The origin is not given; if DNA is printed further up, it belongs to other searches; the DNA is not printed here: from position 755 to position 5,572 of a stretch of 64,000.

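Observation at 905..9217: Candidate anti-phage system: PLD-SNF2 helicase fusion plus 1505-aa MmeI/PglX-family N6A methyltransferase, with a four-helix-bundle/Zn-ribbon gene in between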

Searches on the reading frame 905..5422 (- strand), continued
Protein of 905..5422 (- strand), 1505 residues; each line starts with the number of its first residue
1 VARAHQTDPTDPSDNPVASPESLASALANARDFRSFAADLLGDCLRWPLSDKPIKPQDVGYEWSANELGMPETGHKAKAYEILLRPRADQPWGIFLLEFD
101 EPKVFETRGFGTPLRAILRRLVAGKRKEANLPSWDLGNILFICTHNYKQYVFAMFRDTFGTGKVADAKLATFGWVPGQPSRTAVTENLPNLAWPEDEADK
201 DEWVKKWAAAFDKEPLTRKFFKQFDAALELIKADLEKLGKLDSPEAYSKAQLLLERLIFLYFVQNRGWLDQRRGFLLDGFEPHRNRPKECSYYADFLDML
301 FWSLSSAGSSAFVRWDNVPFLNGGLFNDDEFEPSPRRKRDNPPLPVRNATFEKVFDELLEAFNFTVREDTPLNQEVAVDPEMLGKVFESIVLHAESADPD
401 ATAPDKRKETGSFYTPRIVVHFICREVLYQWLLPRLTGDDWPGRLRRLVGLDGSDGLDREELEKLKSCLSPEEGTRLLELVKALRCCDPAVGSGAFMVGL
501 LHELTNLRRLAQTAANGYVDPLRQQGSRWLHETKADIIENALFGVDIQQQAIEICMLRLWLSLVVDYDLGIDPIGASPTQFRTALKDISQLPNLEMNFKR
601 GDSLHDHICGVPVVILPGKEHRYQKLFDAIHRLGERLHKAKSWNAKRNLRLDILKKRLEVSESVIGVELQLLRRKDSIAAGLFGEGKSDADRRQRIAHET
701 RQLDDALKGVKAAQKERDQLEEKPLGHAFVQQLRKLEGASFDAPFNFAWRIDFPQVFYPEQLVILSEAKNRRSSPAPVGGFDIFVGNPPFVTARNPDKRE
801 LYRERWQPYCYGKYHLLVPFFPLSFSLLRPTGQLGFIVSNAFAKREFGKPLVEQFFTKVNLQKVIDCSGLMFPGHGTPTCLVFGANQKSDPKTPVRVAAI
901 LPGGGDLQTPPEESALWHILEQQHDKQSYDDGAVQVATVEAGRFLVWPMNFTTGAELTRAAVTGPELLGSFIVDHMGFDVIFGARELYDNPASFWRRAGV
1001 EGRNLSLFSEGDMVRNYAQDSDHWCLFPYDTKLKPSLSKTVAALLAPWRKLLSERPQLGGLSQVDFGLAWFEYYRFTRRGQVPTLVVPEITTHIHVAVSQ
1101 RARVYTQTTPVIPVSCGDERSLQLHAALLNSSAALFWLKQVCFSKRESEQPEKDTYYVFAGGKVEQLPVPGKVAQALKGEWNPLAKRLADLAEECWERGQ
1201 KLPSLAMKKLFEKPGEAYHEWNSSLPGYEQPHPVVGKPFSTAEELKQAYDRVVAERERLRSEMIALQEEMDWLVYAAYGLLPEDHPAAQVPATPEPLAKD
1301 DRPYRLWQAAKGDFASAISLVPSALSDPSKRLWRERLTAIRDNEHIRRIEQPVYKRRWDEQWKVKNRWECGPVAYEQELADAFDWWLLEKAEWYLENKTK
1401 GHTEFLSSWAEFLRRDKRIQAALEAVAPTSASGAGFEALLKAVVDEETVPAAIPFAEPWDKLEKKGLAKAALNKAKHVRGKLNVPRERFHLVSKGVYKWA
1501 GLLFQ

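Call 34: find_homologous_proteins(query=window:905-5422:-, max_evalue=1e-10)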
Query window:905-5422:- (1505 aa): 5687 proteins with E <= 1e-10 among 8000 candidates; the best 120 are listed.
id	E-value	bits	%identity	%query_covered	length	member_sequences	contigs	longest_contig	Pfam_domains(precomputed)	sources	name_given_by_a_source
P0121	0.0e+0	3487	100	99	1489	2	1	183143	PF02384.23,PF07669.18,PF22654.2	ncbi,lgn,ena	-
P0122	0.0e+0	2646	77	99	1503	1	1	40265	PF02384.23,PF07669.18,PF22654.2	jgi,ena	-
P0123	0.0e+0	2636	77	99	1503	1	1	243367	PF02384.23,PF07669.18,PF22654.2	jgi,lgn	jgi:hypothetical protein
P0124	0.0e+0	2425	72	99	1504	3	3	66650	PF07669.18,PF22654.2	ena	-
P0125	0.0e+0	2397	71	99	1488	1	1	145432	PF02384.23,PF07669.18,PF22654.2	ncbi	-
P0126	0.0e+0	2333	69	99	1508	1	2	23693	PF02384.23,PF07669.18,PF22654.2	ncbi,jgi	jgi:hypothetical protein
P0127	0.0e+0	2249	66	99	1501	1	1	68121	PF07669.18,PF22654.2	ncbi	-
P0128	0.0e+0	2198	66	99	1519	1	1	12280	PF07669.18,PF22654.2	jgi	jgi:hypothetical protein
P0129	0.0e+0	2023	61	99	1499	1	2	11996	PF02384.23,PF07669.18,PF22654.2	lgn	-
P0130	0.0e+0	1971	61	96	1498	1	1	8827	PF02384.23,PF07669.18,PF22654.2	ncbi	-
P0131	0.0e+0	1719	61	84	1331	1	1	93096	PF02384.23,PF07669.18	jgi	jgi:hypothetical protein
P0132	0.0e+0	1717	53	97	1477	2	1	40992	PF02384.23,PF07669.18,PF22654.2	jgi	jgi:type I restriction-modification system DNA methylase subunit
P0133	0.0e+0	1706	52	99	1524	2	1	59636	PF02384.23,PF07669.18,PF22654.2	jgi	jgi:hypothetical protein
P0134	0.0e+0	1699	52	99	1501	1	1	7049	PF02384.23,PF07669.18,PF22654.2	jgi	-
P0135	0.0e+0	1695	52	99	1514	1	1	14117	PF02384.23,PF07669.18,PF22654.2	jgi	jgi:hypothetical protein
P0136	0.0e+0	1693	53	98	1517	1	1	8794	PF02384.23,PF07669.18,PF22654.2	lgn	-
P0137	0.0e+0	1687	53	99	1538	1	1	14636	PF02384.23,PF07669.18,PF22654.2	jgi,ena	-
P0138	0.0e+0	1687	53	97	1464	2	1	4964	PF02384.23,PF07669.18,PF22654.2,PF20473.5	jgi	-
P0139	0.0e+0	1687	53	98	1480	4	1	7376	PF02384.23,PF07669.18,PF22654.2,PF20473.5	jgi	-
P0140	0.0e+0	1686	52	98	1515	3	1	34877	PF02384.23,PF07669.18,PF22654.2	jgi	jgi:type I restriction-modification system DNA methylase subunit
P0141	0.0e+0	1679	52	99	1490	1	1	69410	PF02384.23,PF07669.18,PF22654.2,PF20473.5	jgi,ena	-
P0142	0.0e+0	1674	52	99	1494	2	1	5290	PF02384.23,PF07669.18,PF22654.2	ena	-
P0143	0.0e+0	1673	52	98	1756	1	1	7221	PF02384.23,PF07669.18,PF22654.2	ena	-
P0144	0.0e+0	1667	52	99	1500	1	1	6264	PF02384.23,PF07669.18,PF22654.2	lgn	-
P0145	0.0e+0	1665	52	99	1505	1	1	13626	PF02384.23,PF07669.18,PF22654.2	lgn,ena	-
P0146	0.0e+0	1665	53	99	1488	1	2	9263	PF02384.23,PF07669.18,PF22654.2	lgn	-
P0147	0.0e+0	1662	52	98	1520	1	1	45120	PF02384.23,PF07669.18,PF22654.2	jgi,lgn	jgi:hypothetical protein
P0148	0.0e+0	1661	53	97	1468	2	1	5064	PF02384.23,PF07669.18,PF22654.2,PF20473.5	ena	-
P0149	0.0e+0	1657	50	99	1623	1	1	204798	PF07669.18,PF22654.2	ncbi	ncbi:MAG: Eco57I restriction-modification methylase domain-containing protein [Terriglobia bacterium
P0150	0.0e+0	1654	53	98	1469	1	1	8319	PF02384.23,PF07669.18,PF22654.2,PF20473.5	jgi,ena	-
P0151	0.0e+0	1653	52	99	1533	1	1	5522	PF02384.23,PF07669.18,PF22654.2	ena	-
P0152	0.0e+0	1651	51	99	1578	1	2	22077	PF02384.23,PF07669.18,PF22654.2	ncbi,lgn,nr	ncbi:MAG: hypothetical protein L0Z53_06020 [Acidobacteriales bacterium]|nr:hypothetical protein [Ter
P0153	0.0e+0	1650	52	99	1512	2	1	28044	PF07669.18,PF22654.2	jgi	jgi:hypothetical protein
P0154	0.0e+0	1645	51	99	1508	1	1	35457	PF02384.23,PF07669.18,PF22654.2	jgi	jgi:hypothetical protein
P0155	0.0e+0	1644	52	98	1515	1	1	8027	PF02384.23,PF07669.18,PF22654.2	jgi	jgi:type I restriction-modification system DNA methylase subunit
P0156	0.0e+0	1640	53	97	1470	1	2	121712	PF02384.23,PF07669.18,PF22654.2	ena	-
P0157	0.0e+0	1640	51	98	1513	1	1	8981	PF02384.23,PF07669.18,PF22654.2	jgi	jgi:hypothetical protein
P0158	0.0e+0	1634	51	99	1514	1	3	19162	PF07669.18,PF22654.2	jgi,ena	jgi:hypothetical protein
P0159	0.0e+0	1634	51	99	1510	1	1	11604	PF02384.23,PF07669.18,PF22654.2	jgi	jgi:type I restriction-modification system DNA methylase subunit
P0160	0.0e+0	1632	51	99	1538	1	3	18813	PF02384.23,PF07669.18,PF22654.2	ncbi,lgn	-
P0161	0.0e+0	1632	51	99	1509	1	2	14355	PF02384.23,PF07669.18,PF22654.2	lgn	-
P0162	0.0e+0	1632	51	99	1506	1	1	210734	PF07669.18,PF22654.2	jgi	jgi:hypothetical protein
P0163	0.0e+0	1630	52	99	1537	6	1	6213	PF02384.23,PF07669.18,PF22654.2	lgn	-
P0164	0.0e+0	1628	52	97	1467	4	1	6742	PF07669.18,PF22654.2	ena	-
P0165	0.0e+0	1627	51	99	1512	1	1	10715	PF02384.23,PF07669.18,PF22654.2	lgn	-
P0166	0.0e+0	1626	52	97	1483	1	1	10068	PF02384.23,PF07669.18,PF22654.2,PF20473.5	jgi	jgi:hypothetical protein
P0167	0.0e+0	1625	51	99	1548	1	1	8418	PF02384.23,PF07669.18,PF22654.2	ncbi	-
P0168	0.0e+0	1625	52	97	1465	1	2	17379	PF02384.23,PF07669.18,PF22654.2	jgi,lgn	-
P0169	0.0e+0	1624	53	94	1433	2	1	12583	PF02384.23,PF07669.18,PF22654.2,PF20473.5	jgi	-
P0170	0.0e+0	1622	51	99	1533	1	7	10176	PF02384.23,PF07669.18,PF22654.2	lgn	-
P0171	0.0e+0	1622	51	99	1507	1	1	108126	PF02384.23,PF07669.18,PF22654.2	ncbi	-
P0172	0.0e+0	1620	52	99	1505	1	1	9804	PF02384.23,PF07669.18,PF22654.2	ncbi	-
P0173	0.0e+0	1620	53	97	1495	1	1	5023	PF02384.23,PF07669.18,PF22654.2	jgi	jgi:hypothetical protein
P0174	0.0e+0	1617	52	97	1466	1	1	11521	PF07669.18,PF22654.2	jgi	jgi:hypothetical protein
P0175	0.0e+0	1617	50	99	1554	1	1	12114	PF02384.23,PF07669.18,PF22654.2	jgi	jgi:hypothetical protein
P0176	0.0e+0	1614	51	99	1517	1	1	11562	PF07669.18,PF22654.2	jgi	jgi:hypothetical protein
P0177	0.0e+0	1612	50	99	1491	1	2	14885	PF02384.23,PF07669.18,PF22654.2,PF20473.5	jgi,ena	-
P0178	0.0e+0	1611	50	99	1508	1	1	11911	PF02384.23,PF07669.18,PF22654.2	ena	-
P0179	0.0e+0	1610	51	97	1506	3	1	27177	PF02384.23,PF07669.18,PF22654.2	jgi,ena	-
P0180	0.0e+0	1606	51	98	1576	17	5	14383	PF02384.23,PF07669.18,PF22654.2,PF20473.5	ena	-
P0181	0.0e+0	1606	50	97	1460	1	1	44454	PF02384.23,PF07669.18,PF22654.2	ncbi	ncbi:MAG: hypothetical protein R6U37_08090 [Dehalococcoidia bacterium]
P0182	0.0e+0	1604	51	99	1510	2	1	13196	PF02384.23,PF07669.18,PF22654.2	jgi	jgi:hypothetical protein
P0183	0.0e+0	1604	51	99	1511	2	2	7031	PF02384.23,PF07669.18,PF22654.2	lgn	-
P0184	0.0e+0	1603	52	98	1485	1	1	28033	PF02384.23,PF07669.18,PF22654.2,PF20473.5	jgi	jgi:hypothetical protein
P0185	0.0e+0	1603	51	97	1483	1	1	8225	PF02384.23,PF07669.18,PF22654.2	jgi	jgi:type I restriction-modification system DNA methylase subunit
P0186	0.0e+0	1602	51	99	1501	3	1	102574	PF07669.18,PF22654.2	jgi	jgi:Eco57I restriction-modification methylase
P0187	0.0e+0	1601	51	97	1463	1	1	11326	PF02384.23,PF07669.18,PF22654.2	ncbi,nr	ncbi:MAG: hypothetical protein Q7R50_02400 [Dehalococcoidales bacterium]|nr:hypothetical protein [De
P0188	0.0e+0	1600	51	97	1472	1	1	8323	PF02384.23,PF07669.18,PF22654.2,PF20473.5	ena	-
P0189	0.0e+0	1600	50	99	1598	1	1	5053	PF02384.23,PF07669.18,PF22654.2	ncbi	-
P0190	0.0e+0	1596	51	99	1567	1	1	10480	PF02384.23,PF07669.18,PF22654.2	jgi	-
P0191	0.0e+0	1596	50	99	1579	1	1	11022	PF07669.18,PF22654.2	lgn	-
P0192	0.0e+0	1596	50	98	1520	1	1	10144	PF02384.23,PF07669.18,PF22654.2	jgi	-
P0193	0.0e+0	1596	52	98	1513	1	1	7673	PF02384.23,PF07669.18,PF22654.2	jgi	jgi:type I restriction-modification system DNA methylase subunit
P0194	0.0e+0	1594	50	99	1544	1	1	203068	PF02384.23,PF07669.18,PF22654.2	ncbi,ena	-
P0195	0.0e+0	1593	50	97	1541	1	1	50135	PF07669.18,PF22654.2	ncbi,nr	ncbi:MAG: hypothetical protein HY360_20105 [Verrucomicrobia bacterium]|nr:hypothetical protein [Verr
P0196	0.0e+0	1591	50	99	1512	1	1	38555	PF02384.23,PF07669.18,PF22654.2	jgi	-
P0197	0.0e+0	1590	51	99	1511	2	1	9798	PF02384.23,PF07669.18,PF22654.2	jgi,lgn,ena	-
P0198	0.0e+0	1589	50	99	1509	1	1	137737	PF02384.23,PF07669.18,PF22654.2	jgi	jgi:type I restriction-modification system DNA methylase subunit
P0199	0.0e+0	1588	51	98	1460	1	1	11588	PF07669.18,PF22654.2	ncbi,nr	ncbi:MAG: hypothetical protein PHU23_04030 [Dehalococcoidales bacterium]|nr:hypothetical protein [De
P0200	0.0e+0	1582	50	99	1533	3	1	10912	PF02384.23,PF07669.18,PF22654.2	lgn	-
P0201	0.0e+0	1582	51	97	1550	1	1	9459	PF07669.18,PF22654.2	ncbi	-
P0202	0.0e+0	1578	51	98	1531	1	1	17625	PF02384.23,PF07669.18,PF22654.2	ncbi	ncbi:MAG: hypothetical protein AB1631_12585 [Acidobacteriota bacterium]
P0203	0.0e+0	1577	51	97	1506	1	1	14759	PF02384.23,PF07669.18,PF22654.2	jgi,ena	-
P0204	0.0e+0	1573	51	97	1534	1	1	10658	PF02384.23,PF07669.18,PF22654.2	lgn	-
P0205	0.0e+0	1573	50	97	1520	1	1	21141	PF02384.23,PF07669.18,PF22654.2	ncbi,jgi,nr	ncbi:MAG: hypothetical protein FJ248_08040 [Nitrospira sp.]|nr:hypothetical protein [Nitrospira sp.]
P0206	0.0e+0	1572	50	99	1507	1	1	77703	PF02384.23,PF07669.18,PF22654.2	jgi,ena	jgi:hypothetical protein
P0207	0.0e+0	1572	50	99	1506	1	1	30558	PF07669.18,PF22654.2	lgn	-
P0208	0.0e+0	1571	49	99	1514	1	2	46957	PF02384.23,PF07669.18,PF22654.2,PF20473.5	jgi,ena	-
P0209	0.0e+0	1570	50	99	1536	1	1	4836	PF07669.18,PF22654.2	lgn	-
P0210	0.0e+0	1570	50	97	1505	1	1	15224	PF02384.23,PF07669.18,PF22654.2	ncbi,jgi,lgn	jgi:type I restriction-modification system DNA methylase subunit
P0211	0.0e+0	1567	50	97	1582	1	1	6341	PF02384.23,PF07669.18,PF22654.2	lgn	-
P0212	0.0e+0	1564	51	97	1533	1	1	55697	PF07669.18,PF22654.2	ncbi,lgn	-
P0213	0.0e+0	1564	50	98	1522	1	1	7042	PF02384.23,PF07669.18,PF22654.2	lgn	-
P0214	0.0e+0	1564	49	99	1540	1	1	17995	PF02384.23,PF07669.18,PF22654.2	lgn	-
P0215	0.0e+0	1563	50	98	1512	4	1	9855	PF02384.23,PF07669.18,PF22654.2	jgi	-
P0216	0.0e+0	1563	50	98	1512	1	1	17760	PF02384.23,PF07669.18,PF22654.2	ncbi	-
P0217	0.0e+0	1561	50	99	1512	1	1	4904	PF20465.5,PF02384.23,PF07669.18,PF22654.2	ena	-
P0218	0.0e+0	1558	51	98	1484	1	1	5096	PF07669.18,PF22654.2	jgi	jgi:hypothetical protein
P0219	0.0e+0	1556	50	98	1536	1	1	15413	PF02384.23,PF07669.18,PF22654.2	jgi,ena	jgi:hypothetical protein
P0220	0.0e+0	1555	50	99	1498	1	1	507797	PF02384.23,PF07669.18,PF22654.2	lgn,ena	-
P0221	0.0e+0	1554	50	99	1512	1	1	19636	PF02384.23,PF07669.18,PF22654.2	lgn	-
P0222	0.0e+0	1553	50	97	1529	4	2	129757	PF02384.23,PF07669.18,PF22654.2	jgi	jgi:hypothetical protein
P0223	0.0e+0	1551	50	99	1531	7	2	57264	PF02384.23,PF07669.18,PF22654.2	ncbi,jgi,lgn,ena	-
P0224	0.0e+0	1551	49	99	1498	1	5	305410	PF02384.23,PF07669.18,PF22654.2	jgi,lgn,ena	jgi:type I restriction-modification system DNA methylase subunit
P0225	0.0e+0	1550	51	94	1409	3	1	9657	PF02384.23,PF07669.18,PF22654.2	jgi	jgi:hypothetical protein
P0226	0.0e+0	1548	48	98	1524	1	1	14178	PF02384.23,PF07669.18,PF22654.2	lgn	-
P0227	0.0e+0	1547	49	98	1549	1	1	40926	PF02384.23,PF07669.18,PF22654.2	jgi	jgi:hypothetical protein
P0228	0.0e+0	1547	54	86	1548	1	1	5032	PF02384.23,PF07669.18,PF22654.2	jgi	jgi:type I restriction-modification system DNA methylase subunit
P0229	0.0e+0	1545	50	97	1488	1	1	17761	PF07669.18,PF22654.2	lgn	-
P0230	0.0e+0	1545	50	98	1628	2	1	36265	PF02384.23,PF07669.18,PF22654.2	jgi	-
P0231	0.0e+0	1544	49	98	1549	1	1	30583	PF02384.23,PF07669.18,PF22654.2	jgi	jgi:Eco57I restriction-modification methylase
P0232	0.0e+0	1544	49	99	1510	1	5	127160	PF07669.18,PF22654.2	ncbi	-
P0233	0.0e+0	1544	49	99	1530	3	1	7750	PF07669.18,PF22654.2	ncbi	-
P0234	0.0e+0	1543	49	99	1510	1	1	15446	PF02384.23,PF07669.18,PF22654.2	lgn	-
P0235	0.0e+0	1542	50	97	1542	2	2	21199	PF07669.18,PF22654.2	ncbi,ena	-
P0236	0.0e+0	1542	49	98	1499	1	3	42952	PF07669.18,PF22654.2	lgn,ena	-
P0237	0.0e+0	1541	50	97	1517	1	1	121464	PF02384.23,PF07669.18,PF22654.2,PF20473.5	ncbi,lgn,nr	ncbi:MAG: Eco57I restriction-modification methylase domain-containing protein [Verrucomicrobia bacte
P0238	0.0e+0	1536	50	98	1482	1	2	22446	PF02384.23,PF07669.18,PF22654.2,PF20473.5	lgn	-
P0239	0.0e+0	1535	50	99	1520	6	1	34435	PF02384.23,PF07669.18,PF22654.2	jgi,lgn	jgi:hypothetical protein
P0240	0.0e+0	1534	50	99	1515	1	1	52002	PF07669.18,PF22654.2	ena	-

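Call 35: find_encoding_contigs(protein=P0149, flank=8000, max_places=2)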
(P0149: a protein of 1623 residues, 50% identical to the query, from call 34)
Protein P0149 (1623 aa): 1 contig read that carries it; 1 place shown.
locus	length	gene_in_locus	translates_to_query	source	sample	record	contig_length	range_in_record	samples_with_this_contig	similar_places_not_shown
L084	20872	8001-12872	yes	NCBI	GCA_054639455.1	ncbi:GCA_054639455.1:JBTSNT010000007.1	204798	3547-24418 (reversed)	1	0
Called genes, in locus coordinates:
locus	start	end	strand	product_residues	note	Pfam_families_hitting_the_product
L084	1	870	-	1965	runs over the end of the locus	-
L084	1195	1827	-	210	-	-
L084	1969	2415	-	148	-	PF04519:Bactofilin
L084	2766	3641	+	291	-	PF01261:AP_endonuc_2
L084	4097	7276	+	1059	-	PF09565:RE_NgoFVII (faint), PF13091:PLDc_2, PF00176:SNF2-rel_dom, PF04851:ResIII, PF00271:Helicase_C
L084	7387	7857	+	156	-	PF01797:Y1_Tnp (weak)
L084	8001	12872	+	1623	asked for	PF07669:Eco57I, PF22654:DUF7008 (weak)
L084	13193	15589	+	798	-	PF09364:XFP_N, PF03894:XFP, PF09363:XFP_C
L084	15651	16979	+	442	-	PF00871:Acetate_kinase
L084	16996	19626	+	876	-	PF00690:Cation_ATPase_N, PF00122:E1-E2_ATPase, PF00702:Hydrolase, PF11154:DUF2934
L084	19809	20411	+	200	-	-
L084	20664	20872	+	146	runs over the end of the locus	-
